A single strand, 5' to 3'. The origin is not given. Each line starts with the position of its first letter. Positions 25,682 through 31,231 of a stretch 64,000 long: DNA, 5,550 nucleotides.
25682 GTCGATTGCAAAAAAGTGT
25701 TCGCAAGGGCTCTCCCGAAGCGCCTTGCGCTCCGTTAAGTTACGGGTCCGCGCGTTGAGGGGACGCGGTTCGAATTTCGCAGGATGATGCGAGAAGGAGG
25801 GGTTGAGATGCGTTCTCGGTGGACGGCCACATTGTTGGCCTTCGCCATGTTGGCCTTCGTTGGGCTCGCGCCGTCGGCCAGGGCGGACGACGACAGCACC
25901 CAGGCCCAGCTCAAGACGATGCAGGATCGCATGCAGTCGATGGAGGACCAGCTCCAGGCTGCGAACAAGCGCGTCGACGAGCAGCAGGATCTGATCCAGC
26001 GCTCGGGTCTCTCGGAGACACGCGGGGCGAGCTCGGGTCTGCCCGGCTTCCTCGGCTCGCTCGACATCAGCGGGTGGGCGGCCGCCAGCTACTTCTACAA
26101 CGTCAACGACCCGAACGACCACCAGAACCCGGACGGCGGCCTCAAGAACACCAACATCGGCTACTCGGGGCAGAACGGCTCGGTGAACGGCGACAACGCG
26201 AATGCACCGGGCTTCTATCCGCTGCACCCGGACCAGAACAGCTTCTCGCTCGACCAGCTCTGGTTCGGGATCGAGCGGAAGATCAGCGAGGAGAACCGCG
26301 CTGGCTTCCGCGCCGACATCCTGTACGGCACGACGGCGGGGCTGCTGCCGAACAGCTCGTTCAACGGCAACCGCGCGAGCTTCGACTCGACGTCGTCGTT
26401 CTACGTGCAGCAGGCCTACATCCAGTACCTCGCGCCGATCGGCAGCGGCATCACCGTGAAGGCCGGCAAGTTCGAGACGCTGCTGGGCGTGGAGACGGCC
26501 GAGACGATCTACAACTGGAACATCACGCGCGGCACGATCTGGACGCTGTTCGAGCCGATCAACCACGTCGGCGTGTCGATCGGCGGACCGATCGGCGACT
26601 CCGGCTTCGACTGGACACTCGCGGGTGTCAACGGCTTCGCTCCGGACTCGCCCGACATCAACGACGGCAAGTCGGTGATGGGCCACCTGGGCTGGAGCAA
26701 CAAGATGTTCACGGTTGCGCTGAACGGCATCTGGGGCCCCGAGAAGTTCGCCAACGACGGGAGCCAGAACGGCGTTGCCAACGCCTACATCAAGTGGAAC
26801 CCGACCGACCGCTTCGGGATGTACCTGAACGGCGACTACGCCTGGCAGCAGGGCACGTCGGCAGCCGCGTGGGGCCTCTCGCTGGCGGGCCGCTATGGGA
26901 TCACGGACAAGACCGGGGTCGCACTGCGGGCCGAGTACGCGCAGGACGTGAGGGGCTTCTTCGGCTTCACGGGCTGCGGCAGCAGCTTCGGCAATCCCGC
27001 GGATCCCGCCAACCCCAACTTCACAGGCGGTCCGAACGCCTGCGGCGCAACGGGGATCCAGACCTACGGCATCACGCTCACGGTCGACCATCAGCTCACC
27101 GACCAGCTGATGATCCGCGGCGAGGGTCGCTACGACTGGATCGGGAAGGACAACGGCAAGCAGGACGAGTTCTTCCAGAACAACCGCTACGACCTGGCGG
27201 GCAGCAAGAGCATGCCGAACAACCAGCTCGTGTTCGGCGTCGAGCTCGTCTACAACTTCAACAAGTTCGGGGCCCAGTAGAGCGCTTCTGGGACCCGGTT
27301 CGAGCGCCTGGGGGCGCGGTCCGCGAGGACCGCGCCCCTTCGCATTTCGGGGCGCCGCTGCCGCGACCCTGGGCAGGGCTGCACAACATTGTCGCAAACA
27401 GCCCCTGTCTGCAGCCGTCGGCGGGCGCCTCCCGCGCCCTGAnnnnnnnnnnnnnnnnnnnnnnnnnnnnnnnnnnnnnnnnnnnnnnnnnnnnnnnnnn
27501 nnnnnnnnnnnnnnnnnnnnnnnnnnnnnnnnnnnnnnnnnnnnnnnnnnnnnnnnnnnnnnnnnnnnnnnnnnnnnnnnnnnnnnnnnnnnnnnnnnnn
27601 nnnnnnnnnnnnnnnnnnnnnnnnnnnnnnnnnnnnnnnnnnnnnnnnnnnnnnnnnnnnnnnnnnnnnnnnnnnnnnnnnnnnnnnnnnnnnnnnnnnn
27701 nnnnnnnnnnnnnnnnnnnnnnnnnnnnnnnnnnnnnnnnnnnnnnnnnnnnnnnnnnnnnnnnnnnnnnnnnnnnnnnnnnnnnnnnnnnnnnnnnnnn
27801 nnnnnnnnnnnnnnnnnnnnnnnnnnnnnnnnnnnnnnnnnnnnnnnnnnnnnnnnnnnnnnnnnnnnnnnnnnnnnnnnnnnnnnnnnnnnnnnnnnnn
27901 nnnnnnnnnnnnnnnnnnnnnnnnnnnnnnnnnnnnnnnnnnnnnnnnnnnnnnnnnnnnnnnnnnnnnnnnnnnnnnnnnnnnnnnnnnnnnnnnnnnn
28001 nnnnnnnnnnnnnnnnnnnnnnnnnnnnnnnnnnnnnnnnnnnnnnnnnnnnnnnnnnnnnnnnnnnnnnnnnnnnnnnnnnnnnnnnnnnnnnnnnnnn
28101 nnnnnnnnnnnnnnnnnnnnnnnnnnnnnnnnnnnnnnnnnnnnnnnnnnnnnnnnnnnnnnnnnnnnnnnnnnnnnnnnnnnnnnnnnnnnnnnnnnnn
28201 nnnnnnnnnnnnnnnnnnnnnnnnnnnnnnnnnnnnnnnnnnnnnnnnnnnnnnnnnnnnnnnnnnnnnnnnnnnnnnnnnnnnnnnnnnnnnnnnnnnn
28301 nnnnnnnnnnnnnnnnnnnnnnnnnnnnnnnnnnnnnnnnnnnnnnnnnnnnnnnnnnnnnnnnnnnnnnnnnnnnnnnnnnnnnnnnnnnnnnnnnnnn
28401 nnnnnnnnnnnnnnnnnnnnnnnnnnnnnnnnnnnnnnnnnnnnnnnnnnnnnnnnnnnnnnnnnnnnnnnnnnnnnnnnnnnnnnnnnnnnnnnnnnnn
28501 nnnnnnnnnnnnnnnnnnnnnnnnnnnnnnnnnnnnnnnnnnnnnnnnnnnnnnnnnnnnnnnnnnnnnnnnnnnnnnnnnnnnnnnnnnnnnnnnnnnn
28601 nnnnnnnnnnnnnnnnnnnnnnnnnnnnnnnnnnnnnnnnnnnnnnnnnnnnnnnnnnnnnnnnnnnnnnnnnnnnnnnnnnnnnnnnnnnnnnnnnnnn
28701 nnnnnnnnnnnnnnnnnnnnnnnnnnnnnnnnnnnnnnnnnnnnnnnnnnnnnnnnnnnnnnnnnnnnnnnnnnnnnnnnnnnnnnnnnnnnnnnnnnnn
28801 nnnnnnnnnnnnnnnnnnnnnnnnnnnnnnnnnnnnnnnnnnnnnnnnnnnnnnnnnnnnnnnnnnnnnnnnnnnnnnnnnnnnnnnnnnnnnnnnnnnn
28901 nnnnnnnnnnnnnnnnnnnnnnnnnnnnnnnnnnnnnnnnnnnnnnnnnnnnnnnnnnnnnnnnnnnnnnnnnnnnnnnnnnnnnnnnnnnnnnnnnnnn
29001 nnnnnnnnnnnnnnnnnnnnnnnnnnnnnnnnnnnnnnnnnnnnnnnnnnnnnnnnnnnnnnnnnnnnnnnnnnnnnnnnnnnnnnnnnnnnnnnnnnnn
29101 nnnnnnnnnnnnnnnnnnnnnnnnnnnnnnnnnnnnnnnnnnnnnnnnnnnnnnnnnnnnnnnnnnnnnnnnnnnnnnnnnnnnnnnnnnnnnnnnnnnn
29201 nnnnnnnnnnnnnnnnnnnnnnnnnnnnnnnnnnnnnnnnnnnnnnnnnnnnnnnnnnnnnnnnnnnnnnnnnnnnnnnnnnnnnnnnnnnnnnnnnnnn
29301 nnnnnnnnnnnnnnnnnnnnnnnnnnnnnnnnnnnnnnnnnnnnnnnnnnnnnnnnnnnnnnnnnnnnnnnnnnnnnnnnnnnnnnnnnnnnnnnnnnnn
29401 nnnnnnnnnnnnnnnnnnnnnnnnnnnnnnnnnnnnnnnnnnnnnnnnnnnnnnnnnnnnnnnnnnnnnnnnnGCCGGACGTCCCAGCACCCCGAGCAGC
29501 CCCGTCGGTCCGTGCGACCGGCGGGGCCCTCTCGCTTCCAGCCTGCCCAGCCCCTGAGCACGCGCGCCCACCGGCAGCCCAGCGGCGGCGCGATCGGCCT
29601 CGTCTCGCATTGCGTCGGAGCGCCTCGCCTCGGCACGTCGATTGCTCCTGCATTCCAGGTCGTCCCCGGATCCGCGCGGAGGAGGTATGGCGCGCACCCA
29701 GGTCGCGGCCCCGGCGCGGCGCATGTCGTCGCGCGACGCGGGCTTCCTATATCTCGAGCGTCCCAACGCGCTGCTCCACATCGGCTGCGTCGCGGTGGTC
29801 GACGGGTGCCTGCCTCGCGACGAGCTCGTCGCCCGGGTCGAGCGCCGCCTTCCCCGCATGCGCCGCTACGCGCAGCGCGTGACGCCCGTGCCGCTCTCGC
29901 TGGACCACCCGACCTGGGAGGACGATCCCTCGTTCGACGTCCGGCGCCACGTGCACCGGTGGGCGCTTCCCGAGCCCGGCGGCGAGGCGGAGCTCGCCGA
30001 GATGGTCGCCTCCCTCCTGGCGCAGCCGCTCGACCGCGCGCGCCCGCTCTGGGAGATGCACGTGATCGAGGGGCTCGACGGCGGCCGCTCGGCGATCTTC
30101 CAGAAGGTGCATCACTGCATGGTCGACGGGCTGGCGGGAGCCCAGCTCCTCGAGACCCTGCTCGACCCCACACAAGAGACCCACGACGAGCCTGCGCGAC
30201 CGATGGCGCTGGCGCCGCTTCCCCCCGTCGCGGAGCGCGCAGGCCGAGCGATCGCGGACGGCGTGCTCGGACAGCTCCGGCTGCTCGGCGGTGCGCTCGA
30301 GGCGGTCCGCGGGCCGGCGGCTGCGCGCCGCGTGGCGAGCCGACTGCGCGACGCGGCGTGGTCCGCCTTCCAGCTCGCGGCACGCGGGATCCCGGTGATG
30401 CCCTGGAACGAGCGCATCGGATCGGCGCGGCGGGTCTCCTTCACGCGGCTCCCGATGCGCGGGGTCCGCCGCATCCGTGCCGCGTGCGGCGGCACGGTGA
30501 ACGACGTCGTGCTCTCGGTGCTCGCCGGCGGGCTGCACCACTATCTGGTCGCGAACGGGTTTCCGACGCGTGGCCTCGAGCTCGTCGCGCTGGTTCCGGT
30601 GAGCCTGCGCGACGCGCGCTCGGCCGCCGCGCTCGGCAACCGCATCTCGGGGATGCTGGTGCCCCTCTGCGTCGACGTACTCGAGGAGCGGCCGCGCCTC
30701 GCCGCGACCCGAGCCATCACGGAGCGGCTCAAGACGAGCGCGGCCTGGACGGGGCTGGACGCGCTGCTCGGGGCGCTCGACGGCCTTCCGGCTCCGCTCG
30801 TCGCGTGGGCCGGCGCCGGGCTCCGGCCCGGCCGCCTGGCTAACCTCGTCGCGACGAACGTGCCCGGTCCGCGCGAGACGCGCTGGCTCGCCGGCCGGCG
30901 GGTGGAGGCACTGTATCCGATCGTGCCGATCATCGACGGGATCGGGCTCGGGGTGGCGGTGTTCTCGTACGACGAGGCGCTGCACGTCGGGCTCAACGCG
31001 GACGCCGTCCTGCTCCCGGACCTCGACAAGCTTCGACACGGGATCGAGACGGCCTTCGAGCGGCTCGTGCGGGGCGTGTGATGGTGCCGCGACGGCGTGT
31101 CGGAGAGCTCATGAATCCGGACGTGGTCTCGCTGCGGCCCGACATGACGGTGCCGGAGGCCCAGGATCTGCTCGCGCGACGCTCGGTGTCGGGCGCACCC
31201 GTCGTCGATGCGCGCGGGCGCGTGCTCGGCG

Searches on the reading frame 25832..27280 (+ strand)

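Call 65: search_protein_families(library=pfam, proteins=[window:25832-27280:+], max_evalue=0.000001)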
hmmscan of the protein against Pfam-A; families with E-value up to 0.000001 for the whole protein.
window:25832-27280:+ (482 aa): 1 family
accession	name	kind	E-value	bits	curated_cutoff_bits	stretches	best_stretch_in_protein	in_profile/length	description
PF07642.17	BBP2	-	6.7e-52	177.2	26.2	1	77-476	2-339/339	Putative beta-barrel porin-2, OmpL-like. bbp2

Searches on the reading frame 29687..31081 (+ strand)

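Call 65: search_protein_families(library=pfam, proteins=[window:29687-31081:+], max_evalue=0.000001)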
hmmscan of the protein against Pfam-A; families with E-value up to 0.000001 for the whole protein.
window:29687-31081:+ (464 aa): 2 families
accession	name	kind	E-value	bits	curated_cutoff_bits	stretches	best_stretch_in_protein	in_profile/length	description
PF03007.21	WS_DGAT_cat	-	8.7e-66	222.8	23.6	1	13-275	1-263/263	Wax ester synthase/diacylglycerol acyltransferase catalytic domain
PF06974.18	WS_DGAT_C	-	5e-27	95.2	20.7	1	317-460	2-144/145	WS/DGAT C-terminal domain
